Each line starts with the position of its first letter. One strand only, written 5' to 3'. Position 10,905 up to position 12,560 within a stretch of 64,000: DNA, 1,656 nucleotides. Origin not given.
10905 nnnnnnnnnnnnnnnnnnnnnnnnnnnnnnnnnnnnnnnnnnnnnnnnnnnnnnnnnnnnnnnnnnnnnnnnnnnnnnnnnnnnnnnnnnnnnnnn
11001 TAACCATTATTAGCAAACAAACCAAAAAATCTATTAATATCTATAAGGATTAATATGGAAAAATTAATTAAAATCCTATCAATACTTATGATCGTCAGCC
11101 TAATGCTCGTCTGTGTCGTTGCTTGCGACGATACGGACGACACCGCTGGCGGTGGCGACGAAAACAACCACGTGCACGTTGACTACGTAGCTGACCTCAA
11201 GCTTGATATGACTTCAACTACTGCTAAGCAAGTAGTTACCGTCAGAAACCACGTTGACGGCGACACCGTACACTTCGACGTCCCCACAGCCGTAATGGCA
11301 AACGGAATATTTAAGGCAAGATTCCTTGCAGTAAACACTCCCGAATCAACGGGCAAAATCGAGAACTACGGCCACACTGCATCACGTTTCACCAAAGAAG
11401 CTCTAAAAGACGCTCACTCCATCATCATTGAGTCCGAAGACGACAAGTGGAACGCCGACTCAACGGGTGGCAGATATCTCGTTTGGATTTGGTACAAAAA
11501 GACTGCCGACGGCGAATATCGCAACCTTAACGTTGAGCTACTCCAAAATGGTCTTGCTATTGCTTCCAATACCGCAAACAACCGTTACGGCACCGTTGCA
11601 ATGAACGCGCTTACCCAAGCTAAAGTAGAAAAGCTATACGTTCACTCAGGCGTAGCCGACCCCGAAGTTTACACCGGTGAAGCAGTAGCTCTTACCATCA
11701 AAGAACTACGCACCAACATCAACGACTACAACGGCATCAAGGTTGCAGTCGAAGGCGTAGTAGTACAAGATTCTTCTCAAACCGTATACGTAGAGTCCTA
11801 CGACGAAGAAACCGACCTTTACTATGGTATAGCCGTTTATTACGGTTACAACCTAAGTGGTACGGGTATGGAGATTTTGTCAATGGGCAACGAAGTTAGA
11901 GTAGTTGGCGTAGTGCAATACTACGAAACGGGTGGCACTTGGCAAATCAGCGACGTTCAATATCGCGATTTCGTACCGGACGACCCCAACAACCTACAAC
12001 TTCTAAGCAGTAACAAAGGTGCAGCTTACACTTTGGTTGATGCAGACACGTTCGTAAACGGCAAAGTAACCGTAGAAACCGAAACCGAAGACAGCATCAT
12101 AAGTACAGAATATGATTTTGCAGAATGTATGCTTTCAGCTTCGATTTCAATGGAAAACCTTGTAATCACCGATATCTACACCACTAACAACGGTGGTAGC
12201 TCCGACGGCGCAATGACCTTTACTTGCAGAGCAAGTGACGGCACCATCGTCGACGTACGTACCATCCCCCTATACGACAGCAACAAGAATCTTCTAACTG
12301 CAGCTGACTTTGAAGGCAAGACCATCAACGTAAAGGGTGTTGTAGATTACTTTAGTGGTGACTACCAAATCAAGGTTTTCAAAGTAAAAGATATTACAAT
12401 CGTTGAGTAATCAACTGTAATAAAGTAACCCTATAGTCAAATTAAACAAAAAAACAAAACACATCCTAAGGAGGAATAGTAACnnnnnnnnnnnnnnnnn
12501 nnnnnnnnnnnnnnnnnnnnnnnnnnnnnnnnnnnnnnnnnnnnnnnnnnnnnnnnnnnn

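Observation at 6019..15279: CUT1 'sugar-type' ABC importer apparently co-transcribed with a secreted SNase-OB nuclease and a multi-OB-fold lipoprotein: a candidate extracellular-DNA capture/degradation/uptake operon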

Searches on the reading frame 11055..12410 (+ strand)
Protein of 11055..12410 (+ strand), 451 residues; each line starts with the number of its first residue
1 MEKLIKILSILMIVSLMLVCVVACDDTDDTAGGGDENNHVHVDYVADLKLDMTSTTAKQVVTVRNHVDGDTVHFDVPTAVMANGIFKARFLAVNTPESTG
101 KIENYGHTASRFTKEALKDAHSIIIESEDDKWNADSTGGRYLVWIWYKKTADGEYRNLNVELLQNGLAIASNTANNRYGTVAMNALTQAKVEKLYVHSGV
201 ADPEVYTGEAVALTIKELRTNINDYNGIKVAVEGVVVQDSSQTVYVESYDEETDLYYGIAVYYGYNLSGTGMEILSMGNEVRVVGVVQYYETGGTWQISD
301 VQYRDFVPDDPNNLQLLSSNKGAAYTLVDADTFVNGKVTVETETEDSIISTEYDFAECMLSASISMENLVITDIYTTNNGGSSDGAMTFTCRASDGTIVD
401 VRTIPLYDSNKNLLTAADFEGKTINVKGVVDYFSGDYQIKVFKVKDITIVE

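Call 4: search_protein_families(library=pfam, proteins=[window:11055-12410:+], max_evalue=0.01)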
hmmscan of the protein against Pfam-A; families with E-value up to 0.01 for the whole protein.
window:11055-12410:+ (451 aa): 1 family
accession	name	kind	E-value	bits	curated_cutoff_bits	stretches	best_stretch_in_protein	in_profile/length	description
PF00565.23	SNase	-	2.8e-09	37.8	21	1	88-193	2-101/107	Staphylococcal nuclease homologue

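Call 5: search_protein_families(library=ncbifam, proteins=[window:11055-12410:+], max_evalue=0.01)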
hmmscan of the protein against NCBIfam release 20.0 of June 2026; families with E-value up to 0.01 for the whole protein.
window:11055-12410:+ (451 aa): 1 family
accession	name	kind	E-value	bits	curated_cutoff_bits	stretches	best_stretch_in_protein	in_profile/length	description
NF047694.1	TnucaseNucIStaph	equivalog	1.9e-10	40.5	250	1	52-196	38-173/175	thermonuclease NucI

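Call 20: search_solved_structures(query=window:11055-12410:+, max_evalue=1)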
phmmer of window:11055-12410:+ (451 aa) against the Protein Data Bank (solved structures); distinct sequences matched with E-value up to 1: 281 (the best 60 are shown).
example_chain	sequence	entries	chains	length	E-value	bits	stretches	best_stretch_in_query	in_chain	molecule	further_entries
3nxw_A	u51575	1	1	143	2e-07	33.5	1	56-198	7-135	Thermonuclease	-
3mhb_A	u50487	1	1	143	2e-07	33.5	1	56-198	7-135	Thermonuclease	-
3mvv_A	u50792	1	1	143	2.1e-07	33.4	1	56-198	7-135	Thermonuclease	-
2rks_A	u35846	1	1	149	2.2e-07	33.3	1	56-198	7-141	Thermonuclease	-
3d6c_A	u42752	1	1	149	2.4e-07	33.2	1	56-198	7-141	Thermonuclease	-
1ey8_A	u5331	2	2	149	2.5e-07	33.2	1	56-198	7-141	STAPHYLOCOCCAL NUCLEASE | Thermonuclease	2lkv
4kta_A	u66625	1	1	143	2.7e-07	33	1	56-198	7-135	Thermonuclease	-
1snq_A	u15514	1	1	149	3e-07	32.9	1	56-198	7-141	STAPHYLOCOCCAL NUCLEASE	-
2pw5_A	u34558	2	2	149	4.6e-07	32.3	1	56-198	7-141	Thermonuclease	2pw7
4hmi_A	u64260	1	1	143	5.8e-07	32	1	56-198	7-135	Thermonuclease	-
2pyk_A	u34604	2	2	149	6e-07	31.9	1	56-198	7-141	Thermonuclease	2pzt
3nk9_A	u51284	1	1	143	6.2e-07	31.9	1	56-198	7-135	Nuclease A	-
1snp_A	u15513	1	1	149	6.3e-07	31.8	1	56-198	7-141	STAPHYLOCOCCAL NUCLEASE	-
3itp_A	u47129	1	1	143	6.5e-07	31.8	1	56-198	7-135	Nuclease A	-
4dgz_A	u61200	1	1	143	6.6e-07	31.8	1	56-198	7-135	Thermonuclease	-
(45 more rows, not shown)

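Call 28: find_homologous_proteins(query=window:11055-12410:+, max_evalue=0.001)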
Query window:11055-12410:+ (451 aa): 5010 proteins with E <= 0.001 among 8000 candidates; the best 120 are listed.
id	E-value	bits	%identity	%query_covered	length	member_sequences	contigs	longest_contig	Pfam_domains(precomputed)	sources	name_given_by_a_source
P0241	2.0e-294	994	100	100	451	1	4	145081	PF00565.24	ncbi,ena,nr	ncbi:MAG: thermonuclease family protein [Clostridia bacterium]|nr:thermonuclease family protein [Clo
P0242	5.9e-266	900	90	100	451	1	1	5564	PF00565.24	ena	-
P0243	3.6e-247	838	85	100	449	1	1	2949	PF00565.24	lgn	-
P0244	9.3e-247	837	85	100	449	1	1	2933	PF00565.24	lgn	-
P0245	3.5e-245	832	85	100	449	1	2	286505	PF00565.24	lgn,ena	-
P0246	2.8e-240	815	84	100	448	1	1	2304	PF00565.24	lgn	-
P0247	1.0e-239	814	84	100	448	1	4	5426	PF00565.24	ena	-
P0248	5.9e-237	805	83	100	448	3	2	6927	PF00565.24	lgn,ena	-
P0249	1.8e-228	777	77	100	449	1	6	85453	PF00565.24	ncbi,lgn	-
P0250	1.3e-225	767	77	100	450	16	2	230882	PF00565.24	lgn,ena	-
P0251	2.0e-225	767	77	100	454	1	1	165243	PF00565.24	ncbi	-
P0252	7.0e-218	742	74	100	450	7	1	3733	PF00565.24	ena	-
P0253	9.5e-216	735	76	97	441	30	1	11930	PF00565.24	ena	-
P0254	1.9e-215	734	72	100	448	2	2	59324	PF00565.24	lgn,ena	-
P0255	2.5e-211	720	74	100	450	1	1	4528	PF00565.24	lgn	-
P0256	1.3e-210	718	73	100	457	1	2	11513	PF00565.24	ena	-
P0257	8.8e-210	715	71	100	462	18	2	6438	PF00565.24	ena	-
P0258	1.8e-209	714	72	100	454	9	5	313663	PF00565.24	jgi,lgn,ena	-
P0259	2.5e-208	710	71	100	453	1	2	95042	PF00565.24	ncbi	-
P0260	2.9e-207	707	72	100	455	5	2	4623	PF00565.24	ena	-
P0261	7.1e-206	702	69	100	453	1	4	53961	PF00565.24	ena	-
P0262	9.0e-205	699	70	100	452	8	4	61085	PF00565.24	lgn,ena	-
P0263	5.0e-200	683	70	100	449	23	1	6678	PF00565.24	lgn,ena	-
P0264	2.0e-189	648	68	97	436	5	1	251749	PF00565.24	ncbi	-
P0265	3.2e-188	644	65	100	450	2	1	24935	PF00565.24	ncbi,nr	ncbi:MAG: thermonuclease family protein [Clostridia bacterium]|nr:thermonuclease family protein [Clo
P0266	1.2e-187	642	66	100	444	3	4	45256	PF00565.24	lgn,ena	-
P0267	2.4e-186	638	66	98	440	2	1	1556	PF00565.24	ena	-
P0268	1.7e-185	635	65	100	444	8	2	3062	PF00565.24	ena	-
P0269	3.2e-183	628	67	97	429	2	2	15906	PF00565.24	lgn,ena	-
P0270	7.0e-183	626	64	100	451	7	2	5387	PF00565.24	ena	-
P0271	7.4e-183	626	65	100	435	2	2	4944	PF00565.24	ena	-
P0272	2.7e-180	618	62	100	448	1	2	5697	PF00565.24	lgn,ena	-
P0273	1.1e-178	613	64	96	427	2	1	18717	PF00565.24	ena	-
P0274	4.0e-176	604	66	91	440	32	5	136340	PF00565.24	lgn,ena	-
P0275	1.7e-175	602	64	100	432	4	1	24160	PF00565.24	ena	-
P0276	2.9e-173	595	87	69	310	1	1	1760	PF00565.24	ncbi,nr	ncbi:MAG: thermonuclease family protein, partial [Clostridia bacterium]|nr:thermonuclease family pro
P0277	9.4e-173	593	64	96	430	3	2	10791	PF00565.24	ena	-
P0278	3.9e-172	591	62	96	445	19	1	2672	PF00565.24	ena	-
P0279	1.2e-169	583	62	99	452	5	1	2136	PF00565.24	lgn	-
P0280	6.9e-164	564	62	96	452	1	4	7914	PF00565.24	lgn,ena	-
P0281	4.5e-163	561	59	96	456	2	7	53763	PF00565.24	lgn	-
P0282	9.7e-163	560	58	100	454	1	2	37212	PF00565.24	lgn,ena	-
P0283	2.1e-162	559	59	95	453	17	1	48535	PF00565.24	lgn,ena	-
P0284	3.6e-162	558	57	95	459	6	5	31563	PF00565.24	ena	-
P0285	3.8e-162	558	59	100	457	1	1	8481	PF00565.24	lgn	-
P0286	4.5e-162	558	61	95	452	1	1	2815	PF00565.24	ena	-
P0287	5.1e-162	558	57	99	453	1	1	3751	PF00565.24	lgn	-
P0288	5.7e-162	558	60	100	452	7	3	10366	PF00565.24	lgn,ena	-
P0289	7.0e-162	557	58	100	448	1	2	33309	PF00565.24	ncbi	-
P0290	7.6e-162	557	57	100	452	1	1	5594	PF00565.24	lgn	-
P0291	9.9e-162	557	60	95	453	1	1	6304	PF00565.24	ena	-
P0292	1.1e-161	557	62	91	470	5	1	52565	PF00565.24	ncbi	-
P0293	1.3e-161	556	61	95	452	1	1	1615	PF00565.24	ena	-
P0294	2.7e-161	555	59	100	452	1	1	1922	PF00565.24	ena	-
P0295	3.3e-161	555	61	91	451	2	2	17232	PF00565.24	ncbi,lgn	-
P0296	5.7e-161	554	57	100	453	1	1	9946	PF00565.24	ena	-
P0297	7.4e-161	554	57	100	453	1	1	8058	PF00565.24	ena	-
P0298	1.5e-160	553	59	90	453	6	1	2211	PF00565.24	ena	-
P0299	2.4e-160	552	60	95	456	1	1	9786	PF00565.24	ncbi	-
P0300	3.1e-160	552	57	96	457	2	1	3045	PF00565.24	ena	-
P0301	3.2e-160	552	59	100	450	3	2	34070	PF00565.24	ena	-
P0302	3.9e-160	551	58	98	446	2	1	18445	PF00565.24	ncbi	-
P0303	5.2e-160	551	58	99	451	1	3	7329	PF00565.24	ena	-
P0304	5.6e-160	551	60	94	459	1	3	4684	PF00565.24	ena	-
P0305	5.6e-160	551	57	99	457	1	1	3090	PF00565.24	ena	-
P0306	1.3e-159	550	60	90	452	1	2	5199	PF00565.24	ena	-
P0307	1.7e-159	549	59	94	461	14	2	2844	PF00565.24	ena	-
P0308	2.4e-159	549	60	95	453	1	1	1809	PF00565.24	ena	-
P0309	3.3e-159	548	57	100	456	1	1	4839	PF00565.24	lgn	-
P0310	5.2e-159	548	58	100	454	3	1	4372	PF00565.24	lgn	-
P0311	5.3e-159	548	62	90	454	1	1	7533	PF00565.24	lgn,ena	-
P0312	5.9e-159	548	57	100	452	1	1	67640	PF00565.24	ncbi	-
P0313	6.9e-159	547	61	91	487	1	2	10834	PF00565.24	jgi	-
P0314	1.0e-158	547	62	90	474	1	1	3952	PF00565.24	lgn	-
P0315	1.3e-158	547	58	95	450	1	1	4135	PF00565.24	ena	-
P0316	1.3e-158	546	58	99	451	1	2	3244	PF00565.24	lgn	-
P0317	1.4e-158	546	56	100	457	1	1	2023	PF00565.24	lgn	-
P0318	1.7e-158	546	59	94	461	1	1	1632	PF00565.24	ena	-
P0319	1.8e-158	546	57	98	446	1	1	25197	PF00565.24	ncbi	-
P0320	1.8e-158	546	62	91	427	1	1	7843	PF00565.24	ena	-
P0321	2.5e-158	546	59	100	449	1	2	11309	PF00565.24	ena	-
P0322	3.0e-158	545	62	91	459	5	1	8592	PF00565.24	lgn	-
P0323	3.8e-158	545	58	100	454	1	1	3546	PF00565.24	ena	-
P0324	4.2e-158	545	56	100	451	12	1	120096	PF00565.24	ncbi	-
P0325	4.4e-158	545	59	97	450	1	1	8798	PF00565.24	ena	-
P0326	4.5e-158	545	61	91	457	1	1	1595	PF00565.24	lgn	-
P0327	4.5e-158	545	57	96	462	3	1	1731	PF00565.24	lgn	-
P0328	4.8e-158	545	62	91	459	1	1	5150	PF00565.24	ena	-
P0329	6.9e-158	544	57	100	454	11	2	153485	PF00565.24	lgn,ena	-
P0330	9.2e-158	544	56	100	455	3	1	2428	PF00565.24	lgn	-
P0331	9.3e-158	544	59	90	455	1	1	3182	PF00565.24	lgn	-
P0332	1.1e-157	543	60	91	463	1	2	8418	PF00565.24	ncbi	-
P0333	1.3e-157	543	58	97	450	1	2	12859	PF00565.24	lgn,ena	-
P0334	1.6e-157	543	57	100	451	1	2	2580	PF00565.24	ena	-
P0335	1.7e-157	543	56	100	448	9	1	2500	PF00565.24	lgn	-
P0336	1.9e-157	543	59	100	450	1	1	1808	PF00565.24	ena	-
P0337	2.3e-157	542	56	100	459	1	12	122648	PF00565.24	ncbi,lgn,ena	-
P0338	2.7e-157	542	58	100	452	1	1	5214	PF00565.24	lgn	-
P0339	2.9e-157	542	55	100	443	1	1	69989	PF00565.24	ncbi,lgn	-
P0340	3.5e-157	542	60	91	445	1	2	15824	PF00565.24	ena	-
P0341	3.5e-157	542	57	99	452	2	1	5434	PF00565.24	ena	-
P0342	4.1e-157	542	57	100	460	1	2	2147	PF00565.24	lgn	-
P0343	4.7e-157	541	57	95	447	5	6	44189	PF00565.24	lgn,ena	-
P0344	4.7e-157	541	56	98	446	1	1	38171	PF00565.24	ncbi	-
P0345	4.7e-157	541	57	100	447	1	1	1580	PF00565.24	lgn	-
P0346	5.5e-157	541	55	99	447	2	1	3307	PF00565.24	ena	-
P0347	5.5e-157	541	55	100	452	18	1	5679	PF00565.24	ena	-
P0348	6.1e-157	541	56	100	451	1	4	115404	PF00565.24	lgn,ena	-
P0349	6.2e-157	541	59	90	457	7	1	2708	PF00565.24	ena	-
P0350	6.3e-157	541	56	100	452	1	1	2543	PF00565.24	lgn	-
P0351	7.0e-157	541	58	97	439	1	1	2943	PF00565.24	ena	-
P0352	7.5e-157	541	56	100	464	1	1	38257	PF00565.24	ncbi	-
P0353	1.1e-156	540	59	91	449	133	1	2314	PF00565.24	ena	-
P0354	1.2e-156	540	55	100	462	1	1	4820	PF00565.24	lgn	-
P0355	1.3e-156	540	57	100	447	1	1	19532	PF00565.24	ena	-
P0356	1.4e-156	540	59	91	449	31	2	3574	PF00565.24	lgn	-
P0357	1.4e-156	540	57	98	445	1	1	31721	PF00565.24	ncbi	-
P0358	1.5e-156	540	57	96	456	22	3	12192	PF00565.24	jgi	-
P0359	1.5e-156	540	56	100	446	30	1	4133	PF00565.24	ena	-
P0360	1.6e-156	540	55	100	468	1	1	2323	PF00565.24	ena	-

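Call 38: predict_structure(alignment_id=A2)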
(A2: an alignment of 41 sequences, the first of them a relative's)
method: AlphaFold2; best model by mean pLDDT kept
length: 451 residues; sequences in the alignment: 41
mean_pLDDT: 88.5   pTM: 0.80
mean pLDDT of the five models: 88.5, 87.6, 87.3, 86.3, 86.1
residues with pLDDT >= 90: 305; 70-90: 105; 50-70: 25; < 50: 16
segments of 3 or more residues with pLDDT < 50: 21-36
pLDDT, mean of each block of 10 residues (from residue 1): 76 67 37 45 91 95 90 93 90 73 87 92 96 82 95 94 88 76 91 91 87 96 93 97 95 96 88 95 94 87 90 95 96 97 86 96 98 88 88 98 94 95 98 93 96 72
secondary structure, 60 per line:
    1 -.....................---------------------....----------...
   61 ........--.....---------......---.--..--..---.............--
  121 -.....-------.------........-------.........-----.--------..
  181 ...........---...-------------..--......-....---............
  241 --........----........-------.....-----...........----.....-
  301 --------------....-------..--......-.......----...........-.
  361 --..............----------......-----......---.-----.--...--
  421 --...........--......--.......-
elements in order: H2-22 H44-47 E58-68 E71-75 E85-90 H106-118 E122-126 E141-148 H158-164 H179-191 H215-220 H222-225 E229-240 E243-250 E255-262 H270-274 E280-290 E295-299 E315-318 H330-335 E337-343 E348-354 H355-358 E363-376 E387-392 E398-403 E423-433 E436-441 E447-450

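Call 42: fold_search(model_id=the predicted structure, library=pdb)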
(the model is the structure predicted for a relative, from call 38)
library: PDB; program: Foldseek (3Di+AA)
matches with E <= 10: 1165; with E <= 0.001: 349
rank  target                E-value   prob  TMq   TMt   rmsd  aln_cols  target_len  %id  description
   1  1syc                  6.6e-11  1.00  0.26  0.81   3.1       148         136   30  ENGINEERING ALTERNATIVE BETA-TURN TYPES IN STAPHYLOCOCCAL NUCLEASE (released 1994-07-31)
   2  3lx0                  1.2e-10  1.00  0.26  0.81   4.3       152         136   30  Crystal structure of Staphylococcal nuclease variant Delta+PHS D21N at cryogenic temperature (released 2011-02-16)
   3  1f2z                  1.3e-10  1.00  0.26  0.81   3.1       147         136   31  SIMPLIFICATION OF A PROTEIN LOOP IN STAPHYLOCOCCAL NUCLEASE (released 2003-09-16)
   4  5hgt                  1.8e-10  1.00  0.26  0.83   3.1       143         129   31  Crystal structure of Staphylococcal nuclease variant Delta+PHS L25K/I92T at cryogenic temperature (released 2016-01-20)
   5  2pyk                  1.9e-10  1.00  0.26  0.85   2.7       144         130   31  Crystal structure of Staphylococcal nuclease variant V66Q/P117G/H124L/S128A at room temperature (released 2008-05-20)
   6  2pw5                  2.0e-10  1.00  0.26  0.83   3.1       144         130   30  Crystal Structure of Staphylococcal nuclease variant V66Y/P117G/H124L/S128A at room temperature (released 2008-04-22)
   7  1kda                  2.0e-10  1.00  0.26  0.81   3.1       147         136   29  STABILIZATION OF A STRAINED PROTEIN LOOP CONFORMATION THROUGH PROTEIN ENGINEERING (released 1995-02-27)
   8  4iun                  2.3e-10  1.00  0.26  0.81   4.3       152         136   31  Crystal structure of Staphylococcal nuclease variant Delta+PHS R126E at cryogenic temperature (released 2013-02-06)
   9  1sno                  2.7e-10  1.00  0.27  0.83   2.7       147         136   28  PROTEIN STABILITY IN STAPHYLOCOCCAL NUCLEASE (released 1997-02-12)
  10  4k14                  2.9e-10  1.00  0.27  0.83   2.9       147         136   29  Crystal Structure of Staphylococcal nuclease mutant V66I/V99L (released 2013-04-17)
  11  2f0o                  2.9e-10  1.00  0.26  0.82   3.1       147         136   31  Crystal structure of Staphylococcal nuclease mutant V66I/I72V (released 2006-10-24)
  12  2eyp                  2.9e-10  1.00  0.26  0.80   3.3       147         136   31  Crystal structure of Staphylococcal nuclease mutant T120V (released 2006-10-24)
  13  1kdc                  3.0e-10  1.00  0.27  0.83   2.6       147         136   27  STABILIZATION OF A STRAINED PROTEIN LOOP CONFORMATION THROUGH PROTEIN ENGINEERING (released 1995-02-27)
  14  3eji                  3.0e-10  1.00  0.26  0.84   3.1       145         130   32  Crystal structure of Staphylococcal nuclease variant Delta+PHS L36K at cryogenic temperature (released 2008-11-04)
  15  3t13_A                3.0e-10  1.00  0.26  0.83   3.1       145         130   29  Crystal structure of Staphylococcal nuclease variant Delta+PHS A69G at cryogenic temperature (released 2011-08-03)
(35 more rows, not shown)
